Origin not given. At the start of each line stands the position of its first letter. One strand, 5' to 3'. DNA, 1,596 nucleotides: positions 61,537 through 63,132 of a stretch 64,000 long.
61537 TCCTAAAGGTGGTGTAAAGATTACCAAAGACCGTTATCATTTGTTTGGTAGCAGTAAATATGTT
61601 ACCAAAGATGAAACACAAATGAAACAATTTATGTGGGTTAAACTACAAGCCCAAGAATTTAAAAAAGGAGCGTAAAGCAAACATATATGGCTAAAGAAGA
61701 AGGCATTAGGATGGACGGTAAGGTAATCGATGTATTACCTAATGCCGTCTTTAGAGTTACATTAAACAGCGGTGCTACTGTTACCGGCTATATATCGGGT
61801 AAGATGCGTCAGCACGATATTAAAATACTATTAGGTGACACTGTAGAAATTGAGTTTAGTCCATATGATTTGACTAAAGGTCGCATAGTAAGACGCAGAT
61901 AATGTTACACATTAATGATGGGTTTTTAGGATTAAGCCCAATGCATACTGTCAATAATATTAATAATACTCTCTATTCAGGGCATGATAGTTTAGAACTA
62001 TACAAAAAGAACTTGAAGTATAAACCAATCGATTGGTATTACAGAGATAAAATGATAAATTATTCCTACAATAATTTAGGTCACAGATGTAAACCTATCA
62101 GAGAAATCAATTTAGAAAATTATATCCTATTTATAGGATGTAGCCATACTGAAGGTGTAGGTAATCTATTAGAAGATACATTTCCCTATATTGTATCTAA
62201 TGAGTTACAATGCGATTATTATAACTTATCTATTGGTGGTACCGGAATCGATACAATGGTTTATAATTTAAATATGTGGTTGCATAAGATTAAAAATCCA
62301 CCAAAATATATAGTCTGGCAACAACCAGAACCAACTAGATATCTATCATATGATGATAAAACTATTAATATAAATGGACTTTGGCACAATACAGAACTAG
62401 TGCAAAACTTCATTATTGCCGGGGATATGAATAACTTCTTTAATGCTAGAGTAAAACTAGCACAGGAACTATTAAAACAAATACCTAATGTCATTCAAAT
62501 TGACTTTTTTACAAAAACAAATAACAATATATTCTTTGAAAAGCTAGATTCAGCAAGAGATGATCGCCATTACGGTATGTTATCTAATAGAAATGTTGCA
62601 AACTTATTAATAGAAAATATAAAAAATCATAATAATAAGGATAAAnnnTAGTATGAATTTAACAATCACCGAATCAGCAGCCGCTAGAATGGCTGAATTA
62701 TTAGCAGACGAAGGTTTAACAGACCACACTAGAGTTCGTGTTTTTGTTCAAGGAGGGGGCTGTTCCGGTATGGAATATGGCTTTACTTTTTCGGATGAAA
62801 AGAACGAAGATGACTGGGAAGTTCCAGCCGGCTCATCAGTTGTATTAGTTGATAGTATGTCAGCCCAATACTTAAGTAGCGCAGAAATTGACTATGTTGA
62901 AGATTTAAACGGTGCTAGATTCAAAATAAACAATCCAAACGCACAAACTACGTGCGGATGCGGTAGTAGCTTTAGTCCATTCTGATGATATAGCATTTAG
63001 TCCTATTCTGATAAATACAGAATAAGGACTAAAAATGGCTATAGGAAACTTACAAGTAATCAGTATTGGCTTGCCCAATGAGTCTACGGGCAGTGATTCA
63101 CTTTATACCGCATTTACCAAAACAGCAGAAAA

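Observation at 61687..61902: Phage-encoded translation initiation factor IF-1 (infA)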

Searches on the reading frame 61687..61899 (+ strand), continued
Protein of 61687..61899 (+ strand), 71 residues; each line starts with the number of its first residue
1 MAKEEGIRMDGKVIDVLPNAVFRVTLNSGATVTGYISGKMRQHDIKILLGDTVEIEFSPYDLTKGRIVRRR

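Call 33: find_related_loci(query=A2, collection=genome_contigs, flank=5000)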
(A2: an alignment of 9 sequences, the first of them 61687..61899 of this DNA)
Query A2 (71 aa) in genome_contigs; peptide patterns used: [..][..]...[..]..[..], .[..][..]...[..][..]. (x = any residue, [..] = any of these).
600 stretches matched a pattern (row limit reached: there are more); 597 encode a relative of the query (tblastn E <= 1e-3); the best 80 are kept; 80 distinct loci.
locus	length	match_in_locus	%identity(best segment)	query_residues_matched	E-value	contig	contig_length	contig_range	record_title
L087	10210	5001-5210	63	1-70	5e-27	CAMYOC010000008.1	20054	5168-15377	MAG: uncultured Gammaproteobacteria bacterium isolate FCS_Gamma_003 genome assembly, contig: scaffold_1595, whole genome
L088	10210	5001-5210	66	1-70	3e-26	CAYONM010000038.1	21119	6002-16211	MAG TPA_asm: uncultured candidatus Brocadiaceae bacterium isolate binchicken_co8_366 genome assembly, contig: NODE_3978_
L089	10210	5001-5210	63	1-70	4e-26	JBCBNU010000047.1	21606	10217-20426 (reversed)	MAG: Pseudomonadota bacterium isolate J06632_15 NODE_48_length_21606_cov_10.373188, whole genome shotgun sequence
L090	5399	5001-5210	60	1-70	4e-26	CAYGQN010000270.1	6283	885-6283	MAG TPA_asm: uncultured Gammaproteobacteria bacterium isolate ERP117304_co3_111 genome assembly, contig: NODE_18011_leng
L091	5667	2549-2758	63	1-70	4e-26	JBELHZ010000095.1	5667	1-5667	MAG: Gammaproteobacteria bacterium isolate REMEI104_ass_metaspades_bin.5 NODE_12673_length_5667_cov_9.609230, whole geno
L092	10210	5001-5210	61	1-70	4e-26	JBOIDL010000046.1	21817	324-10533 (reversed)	MAG: Gammaproteobacteria bacterium isolate SD8020_metabat2.bin.3 NODE_116_length_21817_cov_4.193499, whole genome shotgu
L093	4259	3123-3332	60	1-70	5e-26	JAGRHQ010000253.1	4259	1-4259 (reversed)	MAG: Candidatus Competibacteraceae bacterium isolate HKST-UBA202 NODE_253_length_4259_cov_9.586801, whole genome shotgun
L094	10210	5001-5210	61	1-70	6e-26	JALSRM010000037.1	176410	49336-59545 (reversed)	MAG: Gammaproteobacteria bacterium isolate 356-308_metabat1_scaf2bin.068 356-308_scaffold_28_c1, whole genome shotgun se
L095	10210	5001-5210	63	1-70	4e-26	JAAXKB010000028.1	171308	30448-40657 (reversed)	MAG: Gammaproteobacteria bacterium isolate SW42618_bin_3 NODE_5_length_171308_cov_19.363702, whole genome shotgun sequen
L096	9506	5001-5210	64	1-70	6e-26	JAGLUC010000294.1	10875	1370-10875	MAG: Methylococcales bacterium isolate RS_11_22 ZL20.bin.22.fa_294, whole genome shotgun sequence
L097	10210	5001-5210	61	1-70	8e-26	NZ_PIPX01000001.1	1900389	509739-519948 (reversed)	Pseudidiomarina homiensis strain PO-M2 contig1, whole genome shotgun sequence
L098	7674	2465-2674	61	1-70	1e-25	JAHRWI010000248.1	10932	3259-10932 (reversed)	MAG: Porticoccaceae bacterium isolate DC_out119 k91_4437848, whole genome shotgun sequence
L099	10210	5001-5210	61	1-70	9e-26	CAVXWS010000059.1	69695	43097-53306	MAG: uncultured Gammaproteobacteria bacterium isolate MFD03551.bin.2.131 genome assembly, contig: contig_59019, whole ge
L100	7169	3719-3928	61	1-70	1e-25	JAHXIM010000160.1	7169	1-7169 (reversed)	MAG: gamma proteobacterium symbiont of Lucinoma myriamae isolate L132_T1 c_000000000121, whole genome shotgun sequence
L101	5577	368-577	61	1-70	1e-25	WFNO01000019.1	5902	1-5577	MAG: Gammaproteobacteria bacterium isolate S012_109 k151_151135, whole genome shotgun sequence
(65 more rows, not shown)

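Call 35: get_annotated_region(hit=H1, flank=6000)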
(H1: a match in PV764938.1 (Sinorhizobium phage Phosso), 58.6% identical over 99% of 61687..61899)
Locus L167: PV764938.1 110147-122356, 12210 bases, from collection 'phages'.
description: Sinorhizobium phage Phosso, complete genome.
organism: Sinorhizobium phage Phosso (NCBI taxid 3435197)
taxonomy: Viruses
host: Sinohrizobium meliloti NRRL L-50; source: soil; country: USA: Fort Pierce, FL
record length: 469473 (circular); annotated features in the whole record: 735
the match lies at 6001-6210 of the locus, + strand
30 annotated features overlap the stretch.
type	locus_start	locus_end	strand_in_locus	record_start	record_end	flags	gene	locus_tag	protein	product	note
CDS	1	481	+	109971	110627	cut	-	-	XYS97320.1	hypothetical protein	161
CDS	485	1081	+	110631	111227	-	-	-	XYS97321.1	hypothetical protein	162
CDS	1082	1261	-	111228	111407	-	-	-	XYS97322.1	hypothetical protein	163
CDS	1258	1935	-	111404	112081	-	-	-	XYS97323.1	hypothetical protein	164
CDS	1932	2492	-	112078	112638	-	-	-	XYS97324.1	hypothetical protein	165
CDS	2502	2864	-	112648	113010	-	-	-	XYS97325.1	hypothetical protein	166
tRNA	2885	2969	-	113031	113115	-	-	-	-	tRNA-Leu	tRNA-Leu(caa)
CDS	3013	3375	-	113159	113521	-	-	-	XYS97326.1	hypothetical protein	168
CDS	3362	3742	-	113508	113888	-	-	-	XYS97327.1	hypothetical protein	169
CDS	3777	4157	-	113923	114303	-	-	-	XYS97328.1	hypothetical protein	170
CDS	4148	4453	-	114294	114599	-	-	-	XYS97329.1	hypothetical protein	171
CDS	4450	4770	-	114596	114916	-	-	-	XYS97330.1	hypothetical protein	172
CDS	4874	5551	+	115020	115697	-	-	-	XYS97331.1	ATPase domain-containing Clp family protein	173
CDS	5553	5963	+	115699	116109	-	-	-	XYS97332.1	MutT-like nucleotide pyrophosphohydrolase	174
CDS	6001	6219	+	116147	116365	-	-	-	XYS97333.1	translation initiation factor IF-1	175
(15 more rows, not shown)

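Call 36: get_annotated_region(hit=H2, flank=3000)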
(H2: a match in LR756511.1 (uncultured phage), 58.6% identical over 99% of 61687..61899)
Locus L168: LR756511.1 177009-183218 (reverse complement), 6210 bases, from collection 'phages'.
description: uncultured phage genome assembly, chromosome: 1.
organism: uncultured phage (NCBI taxid 278008)
taxonomy: Viruses; environmental samples
host: -; source: metagenomic; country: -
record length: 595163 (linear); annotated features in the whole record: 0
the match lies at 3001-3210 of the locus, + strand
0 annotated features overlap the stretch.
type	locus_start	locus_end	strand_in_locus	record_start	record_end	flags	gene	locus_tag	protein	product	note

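Call 37: get_annotated_region(hit=H14, flank=1000)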
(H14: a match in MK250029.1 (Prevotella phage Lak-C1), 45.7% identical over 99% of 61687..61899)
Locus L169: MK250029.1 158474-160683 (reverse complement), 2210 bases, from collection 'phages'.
description: MAG: Prevotella phage Lak-C1, complete genome.
organism: Prevotella phage Lak-C1 (NCBI taxid 2491292)
taxonomy: Viruses; Duplodnaviria; Heunggongvirae; Uroviricota; Caudoviricetes
host: Prevotella sp.; source: human feces; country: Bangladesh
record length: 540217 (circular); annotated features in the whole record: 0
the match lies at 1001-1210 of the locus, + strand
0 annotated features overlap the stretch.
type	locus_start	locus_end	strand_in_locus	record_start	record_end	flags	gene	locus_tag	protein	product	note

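Call 38: get_annotated_region(hit=H29, flank=1000)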
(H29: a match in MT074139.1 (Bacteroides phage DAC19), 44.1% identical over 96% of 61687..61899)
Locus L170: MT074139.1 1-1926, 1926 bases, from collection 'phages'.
description: Bacteroides phage DAC19, complete genome.
organism: Bacteroides phage DAC19 (NCBI taxid 2710498)
taxonomy: Viruses; Duplodnaviria; Heunggongvirae; Uroviricota; Caudoviricetes
host: Bacteroides thetaiotaomicron VPI-5487; source: primary sewage effluent collected as it entered a drainage canal; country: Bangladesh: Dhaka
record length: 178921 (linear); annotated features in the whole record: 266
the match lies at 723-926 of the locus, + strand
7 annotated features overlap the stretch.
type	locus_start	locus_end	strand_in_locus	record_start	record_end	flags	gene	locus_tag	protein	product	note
CDS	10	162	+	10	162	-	-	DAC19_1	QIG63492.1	hypothetical protein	-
CDS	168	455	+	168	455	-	-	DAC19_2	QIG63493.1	hypothetical protein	-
CDS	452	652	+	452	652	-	-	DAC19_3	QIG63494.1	hypothetical protein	-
CDS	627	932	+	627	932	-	-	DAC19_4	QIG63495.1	hypothetical protein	-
CDS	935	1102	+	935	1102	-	-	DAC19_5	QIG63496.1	hypothetical protein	-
CDS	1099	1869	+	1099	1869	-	-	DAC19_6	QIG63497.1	hypothetical protein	-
CDS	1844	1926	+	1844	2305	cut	-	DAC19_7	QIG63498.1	hypothetical protein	-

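Call 39: get_annotated_region(hit=H3, flank=3000)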
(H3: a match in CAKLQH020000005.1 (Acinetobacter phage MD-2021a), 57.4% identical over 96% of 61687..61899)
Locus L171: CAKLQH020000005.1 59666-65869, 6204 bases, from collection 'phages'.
description: Acinetobacter phage MD-2021a strain 5899STDY8049191 genome assembly, contig: ERS3583567SCcontig000005, whole genome shotgun sequence.
organism: Acinetobacter phage MD-2021a (NCBI taxid 2899278)
taxonomy: Viruses; Duplodnaviria; Heunggongvirae; Uroviricota; Caudoviricetes
host: -; source: not known; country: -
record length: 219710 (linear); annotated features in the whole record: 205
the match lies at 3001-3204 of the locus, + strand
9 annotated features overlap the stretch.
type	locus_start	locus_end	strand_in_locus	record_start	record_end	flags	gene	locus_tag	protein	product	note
CDS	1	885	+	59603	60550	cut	ansA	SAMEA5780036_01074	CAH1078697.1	L-Asparaginase I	-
CDS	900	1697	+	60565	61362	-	truA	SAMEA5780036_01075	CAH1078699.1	tRNA pseudouridine synthase A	-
CDS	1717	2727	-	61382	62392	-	gadX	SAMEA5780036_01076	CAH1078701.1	DNA-binding transcriptional regulator GadX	-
CDS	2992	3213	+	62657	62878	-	infA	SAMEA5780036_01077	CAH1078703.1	translation initiation factor IF-1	-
CDS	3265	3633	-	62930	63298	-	-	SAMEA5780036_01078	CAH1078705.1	Uncharacterized protein conserved in bacteria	-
CDS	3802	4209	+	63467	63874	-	-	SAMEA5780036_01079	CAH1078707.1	Uncharacterised protein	-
CDS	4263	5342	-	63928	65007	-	leuB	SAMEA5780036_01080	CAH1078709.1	3-isopropylmalate dehydrogenase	-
CDS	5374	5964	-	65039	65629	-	-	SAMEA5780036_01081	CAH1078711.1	Uncharacterised protein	-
CDS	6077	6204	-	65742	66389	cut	leuD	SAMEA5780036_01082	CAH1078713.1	3-isopropylmalate dehydratase small subunit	-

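Call 43: search_protein_families(library=phrogs, proteins=[L003:3651-4769:+, L003:4793-6868:+, L003:6871-7695:+, L003:7719-8432:+, L003:8458-8874:+, L001:11128-12210:+, L001:12219-15821:+, L001:4362-6239:+, L001:3323-4357:+, L001:6245-6895:+], max_evalue=0.001)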
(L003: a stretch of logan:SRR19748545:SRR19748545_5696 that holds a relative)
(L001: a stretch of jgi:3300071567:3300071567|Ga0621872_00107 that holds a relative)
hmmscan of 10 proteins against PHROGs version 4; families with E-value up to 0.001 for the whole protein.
L003:3651-4769:+ (373 aa): 0 families

L003:4793-6868:+ (692 aa): 0 families

L003:6871-7695:+ (275 aa): 4 families
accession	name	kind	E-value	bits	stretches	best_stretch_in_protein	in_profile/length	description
phrog_1589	-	unknown function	2.5e-08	34.4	1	21-262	5-226/563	-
phrog_7388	-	unknown function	8.4e-07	29.4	1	20-275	4-216/455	-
phrog_33719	-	unknown function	9.4e-06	25.7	1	27-273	7-272/636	-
phrog_24848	-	unknown function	9.6e-06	25.3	1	32-197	233-390/799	-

L003:7719-8432:+ (238 aa): 3 families
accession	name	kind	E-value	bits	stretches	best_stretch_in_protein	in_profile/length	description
phrog_17347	-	unknown function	9.6e-16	59.3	1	13-235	3-211/312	-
phrog_8510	-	head and packaging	4.5e-15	55.5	1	55-238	1169-1348/1348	virion structural protein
phrog_24074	-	unknown function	9.5e-13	48.3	1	7-238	652-892/892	-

L003:8458-8874:+ (139 aa): 0 families

L001:11128-12210:+ (361 aa): 0 families

L001:12219-15821:+ (1201 aa): 0 families

L001:4362-6239:+ (626 aa): 0 families

L001:3323-4357:+ (345 aa): 1 family
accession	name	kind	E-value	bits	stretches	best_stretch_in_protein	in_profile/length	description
phrog_20531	-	unknown function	0.00015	22.3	0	99-318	57-274/314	-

L001:6245-6895:+ (217 aa): 1 family
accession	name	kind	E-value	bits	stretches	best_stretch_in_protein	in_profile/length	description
phrog_21362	-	unknown function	0.00082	19.6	0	82-203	108-231/321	-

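Call 55: search_protein_families(library=phrogs, proteins=[window:61687-61899:+], max_evalue=0.001)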
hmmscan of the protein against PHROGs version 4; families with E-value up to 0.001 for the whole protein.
window:61687-61899:+ (71 aa): 1 family
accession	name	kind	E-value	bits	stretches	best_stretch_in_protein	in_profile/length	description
phrog_30201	-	unknown function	1.9e-29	102.4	1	1-70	1-70/88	-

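Call 59: list_cluster_members(proteins=[P0021, P0051, P0054, P0011, P0025, P0103, P0104, P0091])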
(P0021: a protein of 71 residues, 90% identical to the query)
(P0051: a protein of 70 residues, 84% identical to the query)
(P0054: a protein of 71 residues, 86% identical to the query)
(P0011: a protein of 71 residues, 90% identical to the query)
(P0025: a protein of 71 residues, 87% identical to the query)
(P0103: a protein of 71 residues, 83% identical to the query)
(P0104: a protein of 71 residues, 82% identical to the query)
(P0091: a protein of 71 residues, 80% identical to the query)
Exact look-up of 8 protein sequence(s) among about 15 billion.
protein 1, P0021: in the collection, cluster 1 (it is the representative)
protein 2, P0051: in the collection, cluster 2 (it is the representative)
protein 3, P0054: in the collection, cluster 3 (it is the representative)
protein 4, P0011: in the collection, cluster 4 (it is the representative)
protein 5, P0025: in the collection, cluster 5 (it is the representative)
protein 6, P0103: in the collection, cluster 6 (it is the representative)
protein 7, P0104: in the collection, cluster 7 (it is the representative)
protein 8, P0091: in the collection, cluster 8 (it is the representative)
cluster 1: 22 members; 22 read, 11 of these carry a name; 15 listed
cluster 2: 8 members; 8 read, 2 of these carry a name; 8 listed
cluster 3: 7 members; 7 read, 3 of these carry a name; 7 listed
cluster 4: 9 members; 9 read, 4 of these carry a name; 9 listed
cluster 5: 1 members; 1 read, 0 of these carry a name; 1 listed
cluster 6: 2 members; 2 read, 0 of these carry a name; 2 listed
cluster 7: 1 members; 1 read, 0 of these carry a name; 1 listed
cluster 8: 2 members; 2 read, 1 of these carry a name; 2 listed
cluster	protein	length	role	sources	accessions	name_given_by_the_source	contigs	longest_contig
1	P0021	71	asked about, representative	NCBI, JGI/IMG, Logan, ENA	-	translation initiation factor IF-1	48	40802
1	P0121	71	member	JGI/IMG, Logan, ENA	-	translation initiation factor IF-1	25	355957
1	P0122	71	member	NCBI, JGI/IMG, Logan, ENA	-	translation initiation factor IF-1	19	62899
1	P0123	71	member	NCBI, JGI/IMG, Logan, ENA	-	translation initiation factor IF-1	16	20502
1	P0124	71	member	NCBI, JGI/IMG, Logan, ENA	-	translation initiation factor IF-1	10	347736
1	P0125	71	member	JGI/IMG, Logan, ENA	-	translation initiation factor IF-1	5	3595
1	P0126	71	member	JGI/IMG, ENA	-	translation initiation factor IF-1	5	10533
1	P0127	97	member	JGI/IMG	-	translation initiation factor IF-1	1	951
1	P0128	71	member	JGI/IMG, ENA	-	translation initiation factor IF-1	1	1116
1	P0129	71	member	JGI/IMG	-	translation initiation factor IF-1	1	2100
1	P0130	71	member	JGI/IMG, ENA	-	translation initiation factor IF-1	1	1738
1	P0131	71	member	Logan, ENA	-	-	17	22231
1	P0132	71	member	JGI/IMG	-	-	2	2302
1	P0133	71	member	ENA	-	-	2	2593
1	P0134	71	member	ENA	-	-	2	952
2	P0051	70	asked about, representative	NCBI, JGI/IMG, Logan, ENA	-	translation initiation factor IF-1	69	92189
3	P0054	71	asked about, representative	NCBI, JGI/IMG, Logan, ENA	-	translation initiation factor IF-1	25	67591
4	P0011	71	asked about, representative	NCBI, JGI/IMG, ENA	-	translation initiation factor IF-1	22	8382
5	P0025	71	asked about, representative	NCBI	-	-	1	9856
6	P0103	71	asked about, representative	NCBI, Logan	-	-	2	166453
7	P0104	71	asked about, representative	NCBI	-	-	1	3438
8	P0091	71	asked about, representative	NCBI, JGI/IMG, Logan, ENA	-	translation initiation factor IF-1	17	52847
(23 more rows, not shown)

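Call 62: predict_structure(alignment_id=A3)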
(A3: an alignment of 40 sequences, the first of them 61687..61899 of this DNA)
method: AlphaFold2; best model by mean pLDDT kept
length: 71 residues; sequences in the alignment: 40
mean_pLDDT: 90.4   pTM: 0.76
mean pLDDT of the five models: 90.4, 88.8, 88.4, 87.9, 86.8
residues with pLDDT >= 90: 50; 70-90: 16; 50-70: 5; < 50: 0
segments of 3 or more residues with pLDDT < 50: none
pLDDT, mean of each block of 10 residues (from residue 1): 74 95 95 93 92 92 92 86
secondary structure, 60 per line:
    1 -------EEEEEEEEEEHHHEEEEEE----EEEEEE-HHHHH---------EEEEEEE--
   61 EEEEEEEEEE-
elements in order: E8-17 E21-26 E31-36 H38-42 E52-58 E61-70

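Call 66: fold_search(model_id=the predicted structure, library=pdb)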
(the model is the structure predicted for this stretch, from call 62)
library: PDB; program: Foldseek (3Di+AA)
matches with E <= 10: 1454; with E <= 0.001: 60
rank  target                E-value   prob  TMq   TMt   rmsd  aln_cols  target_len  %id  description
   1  9fco_I                1.7e-09  1.00  0.95  0.96   0.8        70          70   57  Structure of E. coli 30S-IF1-IF3-mRNA-Kasugamycin complex (released 2025-03-19)
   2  4ql5_B                1.9e-09  1.00  0.87  0.94   0.9        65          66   51  Crystal structure of translation initiation factor IF-1 from Streptococcus pneumoniae TIGR4 (released 2014-07-02)
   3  3i4o_A                2.1e-09  1.00  0.87  0.91   0.9        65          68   55  Crystal Structure of Translation Initiation Factor 1 from Mycobacterium tuberculosis (released 2010-02-23)
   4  4ql5_A                2.2e-09  1.00  0.90  0.94   0.9        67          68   49  Crystal structure of translation initiation factor IF-1 from Streptococcus pneumoniae TIGR4 (released 2014-07-02)
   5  3i4o_B                4.4e-09  1.00  0.87  0.92   0.9        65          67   55  Crystal Structure of Translation Initiation Factor 1 from Mycobacterium tuberculosis (released 2010-02-23)
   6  9h9h_X                5.2e-09  1.00  0.93  0.94   0.8        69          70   56  Complex 1 30S-IF1-IF2-IF3-GE81112 (released 2025-08-06)
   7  2n8n_MODEL_1_A        5.9e-09  1.00  0.87  0.85   3.1        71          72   51  Solution structure of translation initiation factor (released 2016-10-26)
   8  2n3s_MODEL_1_A        5.9e-09  1.00  0.81  0.80   2.7        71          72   58  NMR Assignments and structure of Translation initiation factor IF-1 from Burkholderia thailandensis E264. (released 2015-06-24)
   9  2n78_MODEL_1_A        3.2e-08  1.00  0.75  0.74   4.0        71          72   55  NMR structure of IF1 from Pseudomonas aeruginosa (released 2016-09-07)
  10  6c00_MODEL_1_A        5.6e-08  1.00  0.91  0.90   1.4        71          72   51  Solution structure of translation initiation factor 1 from Clostridium difficile (released 2019-01-16)
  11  1hr0_W                6.3e-08  1.00  0.92  0.92   1.4        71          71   54  CRYSTAL STRUCTURE OF INITIATION FACTOR IF1 BOUND TO THE 30S RIBOSOMAL SUBUNIT (released 2001-01-24)
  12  9dcn_MODEL_1_A        5.5e-07  1.00  0.78  0.71   3.1        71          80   54  Solution structure of the translation initiation factor IF-1 from Neisseria gonorrhoeae (NCCP11945). Seattle S (released 2024-10-16)
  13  2nch_MODEL_1_A        1.5e-06  1.00  0.82  0.68   2.3        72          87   39  Solution structure of translation initiation factor IF1 from wolbachia endosymbiont strain TRS of Brugia malay (released 2017-04-05)
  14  8ppl_Iq               3.6e-06  1.00  0.84  0.59   4.3        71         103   22  MERS-CoV Nsp1 bound to the human 43S pre-initiation complex (released 2023-10-18)
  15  2oqk                  4.1e-06  1.00  0.79  0.61   4.5        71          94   28  Crystal structure of putative Cryptosporidium parvum translation initiation factor eIF-1A (released 2007-02-13)
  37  6zxg_j                1.1e-04  1.00  0.74  0.48   5.7        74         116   18  Cryo-EM structure of a late human pre-40S ribosomal subunit - State H1 (released 2020-12-02)
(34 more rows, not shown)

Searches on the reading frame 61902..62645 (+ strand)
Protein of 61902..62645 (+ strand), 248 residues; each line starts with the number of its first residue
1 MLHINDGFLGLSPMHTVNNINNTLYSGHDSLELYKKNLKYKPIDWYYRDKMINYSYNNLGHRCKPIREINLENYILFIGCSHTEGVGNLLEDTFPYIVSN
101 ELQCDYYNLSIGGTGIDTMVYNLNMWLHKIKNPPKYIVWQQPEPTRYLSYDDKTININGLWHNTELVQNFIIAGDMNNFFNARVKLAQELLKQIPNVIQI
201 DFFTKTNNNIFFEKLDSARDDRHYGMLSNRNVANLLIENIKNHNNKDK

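Call 12: search_protein_families(library=pfam, proteins=[window:61902-62645:+], max_evalue=0.01)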
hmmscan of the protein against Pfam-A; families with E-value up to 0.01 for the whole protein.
window:61902-62645:+ (248 aa): 1 family
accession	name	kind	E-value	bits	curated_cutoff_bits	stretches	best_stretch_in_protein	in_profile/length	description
PF20078.4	DUF6473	-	0.00036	20.3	27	1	57-121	21-81/274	Domain of unknown function (DUF6473)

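Call 55: search_protein_families(library=phrogs, proteins=[window:61902-62645:+], max_evalue=0.001)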
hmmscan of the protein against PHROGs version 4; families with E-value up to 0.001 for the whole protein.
window:61902-62645:+ (248 aa): 0 families

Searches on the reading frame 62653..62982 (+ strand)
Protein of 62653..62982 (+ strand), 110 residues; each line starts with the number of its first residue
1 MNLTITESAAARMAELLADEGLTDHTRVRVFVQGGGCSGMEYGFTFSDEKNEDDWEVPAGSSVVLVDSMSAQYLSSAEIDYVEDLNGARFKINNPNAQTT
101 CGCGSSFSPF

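Call 12: search_protein_families(library=pfam, proteins=[window:62653-62982:+], max_evalue=0.01)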
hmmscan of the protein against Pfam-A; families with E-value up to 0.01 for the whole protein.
window:62653-62982:+ (110 aa): 1 family
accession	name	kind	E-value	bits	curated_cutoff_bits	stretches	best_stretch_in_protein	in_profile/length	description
PF01521.26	Fe-S_biosyn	-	1.2e-19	70.9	26.3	1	1-104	1-109/110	Iron-sulphur cluster biosynthesis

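Call 55: search_protein_families(library=phrogs, proteins=[window:62653-62982:+], max_evalue=0.001)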
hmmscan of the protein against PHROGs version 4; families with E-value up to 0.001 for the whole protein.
window:62653-62982:+ (110 aa): 1 family
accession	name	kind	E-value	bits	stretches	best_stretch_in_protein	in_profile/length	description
phrog_17776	-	unknown function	1.5e-38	132.5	1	2-108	6-111/112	-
